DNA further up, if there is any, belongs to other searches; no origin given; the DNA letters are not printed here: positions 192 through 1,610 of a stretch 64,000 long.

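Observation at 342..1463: Standalone ExoY / edema-factor-type nucleotidyl cyclase toxin homologue with no obvious secretion partner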

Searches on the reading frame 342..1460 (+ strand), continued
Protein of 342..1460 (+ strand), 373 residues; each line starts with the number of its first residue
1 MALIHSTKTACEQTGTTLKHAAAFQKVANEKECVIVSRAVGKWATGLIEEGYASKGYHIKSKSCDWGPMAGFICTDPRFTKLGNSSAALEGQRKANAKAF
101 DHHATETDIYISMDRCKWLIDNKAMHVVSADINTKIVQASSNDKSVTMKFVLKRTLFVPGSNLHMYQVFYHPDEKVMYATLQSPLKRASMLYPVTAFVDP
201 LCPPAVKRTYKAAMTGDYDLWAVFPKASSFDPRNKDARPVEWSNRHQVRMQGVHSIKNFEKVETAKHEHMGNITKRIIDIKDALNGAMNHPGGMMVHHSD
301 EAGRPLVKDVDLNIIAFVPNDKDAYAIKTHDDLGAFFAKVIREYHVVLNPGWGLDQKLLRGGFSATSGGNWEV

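Call 33: search_solved_structures(query=A2, max_evalue=0.001, show_alignments=4)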
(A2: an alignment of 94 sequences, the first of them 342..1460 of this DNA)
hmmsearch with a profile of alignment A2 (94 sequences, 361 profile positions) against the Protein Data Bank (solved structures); distinct sequences matched with E-value up to 0.001: 14.
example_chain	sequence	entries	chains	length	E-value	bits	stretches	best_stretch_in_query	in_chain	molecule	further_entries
5xnw_A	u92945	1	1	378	4.4e-39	137.6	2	10-151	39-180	Adenylate cyclase ExoY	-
7p1g_M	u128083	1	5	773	5.3e-38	134.1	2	10-151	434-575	Maltose/maltodextrin-binding periplasmic protein,Adenylate cyclase ExoY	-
1pk0_A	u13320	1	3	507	9.7e-33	116.8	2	2-153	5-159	Calmodulin-sensitive adenylate cyclase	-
1k8t_A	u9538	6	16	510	9.9e-33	116.7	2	2-153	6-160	CALMODULIN-SENSITIVE ADENYLATE CYCLASE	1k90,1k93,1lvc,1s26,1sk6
8bjj_B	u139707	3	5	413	1e-32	116.7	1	11-314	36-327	Putative Adenylate cyclase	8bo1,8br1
1xfu_A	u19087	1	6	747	3.5e-32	114.9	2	2-153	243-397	Calmodulin-sensitive adenylate cyclase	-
6uzb_H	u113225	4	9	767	3.7e-32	114.8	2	2-153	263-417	Calmodulin-sensitive adenylate cyclase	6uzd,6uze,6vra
1xfv_A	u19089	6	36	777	3.8e-32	114.8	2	2-153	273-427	Calmodulin-sensitive adenylate cyclase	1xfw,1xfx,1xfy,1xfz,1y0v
8bji_B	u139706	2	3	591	5.8e-32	114.2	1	11-314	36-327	Putative Adenylate cyclase,Profilin-1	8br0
7p1h_A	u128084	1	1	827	1.2e-29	106.6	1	11-173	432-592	Maltose/maltodextrin-binding periplasmic protein,RTX-toxin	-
8bjh_B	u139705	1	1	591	3e-29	105.3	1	11-314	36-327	Putative Adenylate cyclase,Profilin-1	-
2col_A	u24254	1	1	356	3.2e-19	72.3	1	5-125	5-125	Bifunctional hemolysin-adenylate cyclase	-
1zot_A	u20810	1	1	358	3.3e-19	72.3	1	5-125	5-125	CyaA with C-terminal Calmodulin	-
1yrt_A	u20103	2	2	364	3.7e-19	72.1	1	5-125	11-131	Bifunctional hemolysin-adenylate cyclase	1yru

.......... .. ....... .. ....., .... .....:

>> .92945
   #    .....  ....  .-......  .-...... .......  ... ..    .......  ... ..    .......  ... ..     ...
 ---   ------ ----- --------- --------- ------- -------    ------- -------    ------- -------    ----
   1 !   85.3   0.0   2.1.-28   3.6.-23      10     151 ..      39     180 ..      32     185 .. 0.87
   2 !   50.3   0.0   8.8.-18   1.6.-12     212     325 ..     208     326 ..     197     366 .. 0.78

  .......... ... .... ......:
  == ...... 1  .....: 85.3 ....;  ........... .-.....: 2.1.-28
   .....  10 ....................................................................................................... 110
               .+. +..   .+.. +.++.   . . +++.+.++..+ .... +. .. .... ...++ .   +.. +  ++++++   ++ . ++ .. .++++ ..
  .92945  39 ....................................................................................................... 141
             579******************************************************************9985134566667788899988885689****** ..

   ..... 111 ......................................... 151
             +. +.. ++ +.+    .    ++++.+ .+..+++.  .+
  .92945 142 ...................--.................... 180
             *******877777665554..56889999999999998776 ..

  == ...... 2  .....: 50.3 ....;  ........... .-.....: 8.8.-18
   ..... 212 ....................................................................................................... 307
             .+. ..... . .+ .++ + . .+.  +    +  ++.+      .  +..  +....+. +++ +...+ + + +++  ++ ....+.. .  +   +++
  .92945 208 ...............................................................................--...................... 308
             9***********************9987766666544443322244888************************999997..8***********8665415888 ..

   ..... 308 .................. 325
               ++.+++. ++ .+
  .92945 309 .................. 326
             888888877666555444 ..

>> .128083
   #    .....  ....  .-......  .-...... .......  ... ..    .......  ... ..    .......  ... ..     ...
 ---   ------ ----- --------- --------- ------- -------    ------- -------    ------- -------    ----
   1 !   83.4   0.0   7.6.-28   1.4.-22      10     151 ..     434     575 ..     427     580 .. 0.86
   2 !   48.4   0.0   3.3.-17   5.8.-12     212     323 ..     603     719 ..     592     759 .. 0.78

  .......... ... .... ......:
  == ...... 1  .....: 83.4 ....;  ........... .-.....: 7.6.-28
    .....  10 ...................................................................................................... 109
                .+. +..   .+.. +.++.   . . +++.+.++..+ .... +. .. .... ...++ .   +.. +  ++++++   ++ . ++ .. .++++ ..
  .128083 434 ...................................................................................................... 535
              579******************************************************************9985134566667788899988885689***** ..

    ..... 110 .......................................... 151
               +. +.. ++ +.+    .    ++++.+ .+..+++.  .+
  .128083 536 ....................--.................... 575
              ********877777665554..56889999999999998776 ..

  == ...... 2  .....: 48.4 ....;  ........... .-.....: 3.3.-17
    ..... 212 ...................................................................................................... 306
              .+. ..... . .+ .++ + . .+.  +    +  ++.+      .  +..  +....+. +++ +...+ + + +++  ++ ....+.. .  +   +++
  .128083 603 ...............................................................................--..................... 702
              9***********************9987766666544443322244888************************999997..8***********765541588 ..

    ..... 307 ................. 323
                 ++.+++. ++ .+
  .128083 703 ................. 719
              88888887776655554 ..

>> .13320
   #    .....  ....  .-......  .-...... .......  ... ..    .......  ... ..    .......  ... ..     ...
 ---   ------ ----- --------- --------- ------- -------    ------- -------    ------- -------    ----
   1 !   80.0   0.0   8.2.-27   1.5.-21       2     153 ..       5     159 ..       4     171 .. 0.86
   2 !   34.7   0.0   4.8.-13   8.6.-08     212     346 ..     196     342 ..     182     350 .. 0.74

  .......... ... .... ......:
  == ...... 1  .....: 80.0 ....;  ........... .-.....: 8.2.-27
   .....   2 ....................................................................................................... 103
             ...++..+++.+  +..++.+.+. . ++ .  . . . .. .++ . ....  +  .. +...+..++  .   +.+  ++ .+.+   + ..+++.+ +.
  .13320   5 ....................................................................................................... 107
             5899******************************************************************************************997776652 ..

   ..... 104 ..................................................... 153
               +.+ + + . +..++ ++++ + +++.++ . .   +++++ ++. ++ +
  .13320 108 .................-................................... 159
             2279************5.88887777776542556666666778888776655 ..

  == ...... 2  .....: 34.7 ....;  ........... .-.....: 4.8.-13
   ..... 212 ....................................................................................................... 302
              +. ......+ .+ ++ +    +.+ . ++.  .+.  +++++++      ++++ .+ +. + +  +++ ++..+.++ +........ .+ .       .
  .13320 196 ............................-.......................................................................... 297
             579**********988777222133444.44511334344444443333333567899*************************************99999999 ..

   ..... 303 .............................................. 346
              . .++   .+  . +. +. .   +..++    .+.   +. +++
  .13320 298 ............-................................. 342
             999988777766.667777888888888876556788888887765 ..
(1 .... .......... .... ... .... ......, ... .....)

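Call 34: search_protein_families(library=padloc, proteins=[window:342-1460:+], max_evalue=0.01)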
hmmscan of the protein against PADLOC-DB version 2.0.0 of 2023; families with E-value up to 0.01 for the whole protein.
window:342-1460:+ (373 aa): 0 families

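Call 35: search_dna_similar(query=window:342-1460:+, collection=phages, mode=protein, max_evalue=0.001, max_rows=15)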
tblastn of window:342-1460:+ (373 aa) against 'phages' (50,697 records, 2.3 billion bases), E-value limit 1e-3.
No match.

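Call 36: search_dna_similar(query=window:342-1460:+, collection=plasmids, mode=protein, max_evalue=0.001, max_rows=25)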
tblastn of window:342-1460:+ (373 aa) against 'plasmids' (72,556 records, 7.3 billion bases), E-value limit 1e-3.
Records with a match: 110; places in all: 112; records where one place covers at least 80% of the query: 6.
Best place of each record, by identity: <60% 110.
By first word of the organism name: Bacillus 102; Vibrio 2; Enterobacter 2; Aeromonas 1; Burkholderia 1; Salmonella 1; Enterobacteriaceae 1.
By predicted mobility (MOB-suite, as given by PLSDB): conjugative 100; non-mobilizable 8; mobilizable 2.
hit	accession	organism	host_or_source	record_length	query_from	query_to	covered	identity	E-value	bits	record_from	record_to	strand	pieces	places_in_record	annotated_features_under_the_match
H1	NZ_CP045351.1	Vibrio aquimaris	pure culture,Non-filtered water from ...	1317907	1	319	86%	27.2%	1e-22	107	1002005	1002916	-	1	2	none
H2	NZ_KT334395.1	Aeromonas salmonicida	-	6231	15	306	78%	29.1%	3e-21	102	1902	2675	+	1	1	anthrax toxin-like adenylyl cyclase domain-containing protein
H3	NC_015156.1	Vibrio nigripulchritudo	-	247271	22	359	91%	23.5%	6e-16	87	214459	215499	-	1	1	rtxA: MARTX multifunctional-autoprocessing repeats-in-toxin holotoxin RtxA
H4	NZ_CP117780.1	Burkholderia sp. FERM BP-3421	soil sample,soil sample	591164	13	305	79%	26.1%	7e-17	90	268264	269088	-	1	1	anthrax toxin-like adenylyl cyclase domain-containing protein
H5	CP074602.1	Salmonella enterica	cell culture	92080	12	305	79%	25.9%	2e-19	97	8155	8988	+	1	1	adenylate cyclase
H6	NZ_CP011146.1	Bacillus cereus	fried eel (fish)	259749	8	353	93%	22.0%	2e-11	73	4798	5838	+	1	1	anthrax toxin-like adenylyl cyclase domain-containing protein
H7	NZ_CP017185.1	Enterobacter roggenkampii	Homo sapiens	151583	10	312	81%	24.9%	2e-9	67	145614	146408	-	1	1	anthrax toxin-like adenylyl cyclase domain-containing protein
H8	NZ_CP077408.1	Enterobacter roggenkampii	-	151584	10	312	81%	24.9%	2e-9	67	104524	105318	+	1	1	anthrax toxin-like adenylyl cyclase domain-containing protein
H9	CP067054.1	Bacillus mycoides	soil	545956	4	322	86%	22.6%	1e-11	74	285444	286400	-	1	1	hypothetical protein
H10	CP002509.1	Bacillus thuringiensis serovar finitimus YBT-020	-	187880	8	301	79%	23.1%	4e-7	60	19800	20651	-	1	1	calmodulin-sensitive adenylate cyclase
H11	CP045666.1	Enterobacteriaceae bacterium Kacie_13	Bacteria culture,Stream water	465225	25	131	29%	35.8%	2e-12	77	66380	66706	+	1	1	hypothetical protein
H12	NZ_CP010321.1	Bacillus anthracis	Microbial isolate culture,Bison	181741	10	106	26%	39.2%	2e-11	73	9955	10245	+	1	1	cya: anthrax toxin edema factor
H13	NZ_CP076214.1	Bacillus anthracis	-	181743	10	106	26%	39.2%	2e-11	73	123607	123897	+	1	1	cya: anthrax toxin edema factor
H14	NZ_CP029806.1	Bacillus anthracis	Cultured isolate,Animal hide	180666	10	106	26%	39.2%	3e-11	73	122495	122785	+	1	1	cya: anthrax toxin edema factor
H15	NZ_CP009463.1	Bacillus anthracis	Wool from Pakistan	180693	10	106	26%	39.2%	3e-11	73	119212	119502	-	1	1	cya: anthrax toxin edema factor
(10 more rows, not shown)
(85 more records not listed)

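Call 37: find_related_loci(query=A1, collection=viral_contigs, flank=8000)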
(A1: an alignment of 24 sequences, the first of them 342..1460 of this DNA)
Query A1 (373 aa) in viral_contigs; peptide patterns used: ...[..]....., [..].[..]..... (x = any residue, [..] = any of these).
19 stretches matched a pattern, but none encodes a relative of the query by tblastn (E <= 1e-3).

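Call 38: get_annotated_region(hit=H3, flank=400)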
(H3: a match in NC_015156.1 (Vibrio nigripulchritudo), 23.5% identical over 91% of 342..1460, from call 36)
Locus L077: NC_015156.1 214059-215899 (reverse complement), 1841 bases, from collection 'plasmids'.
description: Vibrio nigripulchritudo plasmid VIBNI_pA, complete sequence
organism: Vibrio nigripulchritudo (NCBI taxid 28173)
taxonomy: Bacteria; Pseudomonadota; Gammaproteobacteria; Vibrionales; Vibrionaceae; Vibrio; Vibrio nigripulchritudo
host: -; source: -; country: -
typing (MOB-suite, as given by PLSDB): conjugative; replicon rep_cluster_124; relaxase MOBF; mating-pair formation MPF_F
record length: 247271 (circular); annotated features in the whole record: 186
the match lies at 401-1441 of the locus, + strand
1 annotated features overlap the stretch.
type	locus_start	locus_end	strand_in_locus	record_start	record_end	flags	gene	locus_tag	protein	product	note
CDS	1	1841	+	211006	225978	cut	rtxA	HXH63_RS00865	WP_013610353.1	MARTX multifunctional-autoprocessing repeats-in-toxin holotoxin RtxA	-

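Call 39: get_annotated_region(hit=H2, flank=800)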
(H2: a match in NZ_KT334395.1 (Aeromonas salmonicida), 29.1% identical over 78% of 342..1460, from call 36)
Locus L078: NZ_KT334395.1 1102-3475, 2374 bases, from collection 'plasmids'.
description: Aeromonas salmonicida subsp. smithia strain JF4097 plasmid pJF4097, complete sequence
organism: Aeromonas salmonicida (NCBI taxid 80745)
taxonomy: Bacteria; Pseudomonadota; Gammaproteobacteria; Aeromonadales; Aeromonadaceae; Aeromonas; Aeromonas salmonicida
host: -; source: -; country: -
typing (MOB-suite, as given by PLSDB): mobilizable; relaxase MOBP
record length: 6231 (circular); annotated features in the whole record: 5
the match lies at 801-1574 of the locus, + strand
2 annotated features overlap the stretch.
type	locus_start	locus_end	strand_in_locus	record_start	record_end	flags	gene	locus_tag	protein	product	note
CDS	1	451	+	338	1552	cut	-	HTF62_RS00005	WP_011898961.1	IS256-like element ISAs3 family transposase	GO:0006313 - DNA transposition [Evidence IEA]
CDS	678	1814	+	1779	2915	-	-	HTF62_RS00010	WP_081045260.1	anthrax toxin-like adenylyl cyclase domain-containing protein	-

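Call 40: get_annotated_region(hit=H12, flank=2000)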
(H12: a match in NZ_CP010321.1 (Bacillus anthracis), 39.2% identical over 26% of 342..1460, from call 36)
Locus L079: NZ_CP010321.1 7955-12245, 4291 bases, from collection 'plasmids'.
description: Bacillus anthracis strain Canadian Bison isolate A0369 plasmid 1, complete sequence
organism: Bacillus anthracis (NCBI taxid 1392)
taxonomy: Bacteria; Bacillota; Bacilli; Bacillales; Bacillaceae; Bacillus; Bacillus anthracis
host: -; source: Microbial isolate culture,Bison; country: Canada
typing (MOB-suite, as given by PLSDB): conjugative; replicon rep_cluster_125; relaxase MOBP; mating-pair formation MPF_T
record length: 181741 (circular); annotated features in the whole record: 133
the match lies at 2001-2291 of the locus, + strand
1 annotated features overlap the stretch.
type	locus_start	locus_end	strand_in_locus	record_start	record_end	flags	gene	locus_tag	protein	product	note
predicted_resistance_gene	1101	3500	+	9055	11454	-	cya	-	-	anthrax toxin edema factor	predicted by amrfinderplus; class ; identity 99.62%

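Call 41: get_annotated_region(hit=H1, flank=3000)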
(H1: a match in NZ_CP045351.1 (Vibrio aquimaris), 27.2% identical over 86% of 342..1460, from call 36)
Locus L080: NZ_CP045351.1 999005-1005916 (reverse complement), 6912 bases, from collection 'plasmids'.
description: Vibrio aquimaris strain THAF100 plasmid pTHAF100_a, complete sequence
organism: Vibrio aquimaris (NCBI taxid 2587862)
taxonomy: Bacteria; Pseudomonadota; Gammaproteobacteria; Vibrionales; Vibrionaceae; Vibrio; Vibrio aquimaris
host: -; source: pure culture,Non-filtered water from the water column of tank 6 of a marine aquarium containing stony-coral ...; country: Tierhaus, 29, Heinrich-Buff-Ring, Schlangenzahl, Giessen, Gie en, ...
typing (MOB-suite, as given by PLSDB): non-mobilizable
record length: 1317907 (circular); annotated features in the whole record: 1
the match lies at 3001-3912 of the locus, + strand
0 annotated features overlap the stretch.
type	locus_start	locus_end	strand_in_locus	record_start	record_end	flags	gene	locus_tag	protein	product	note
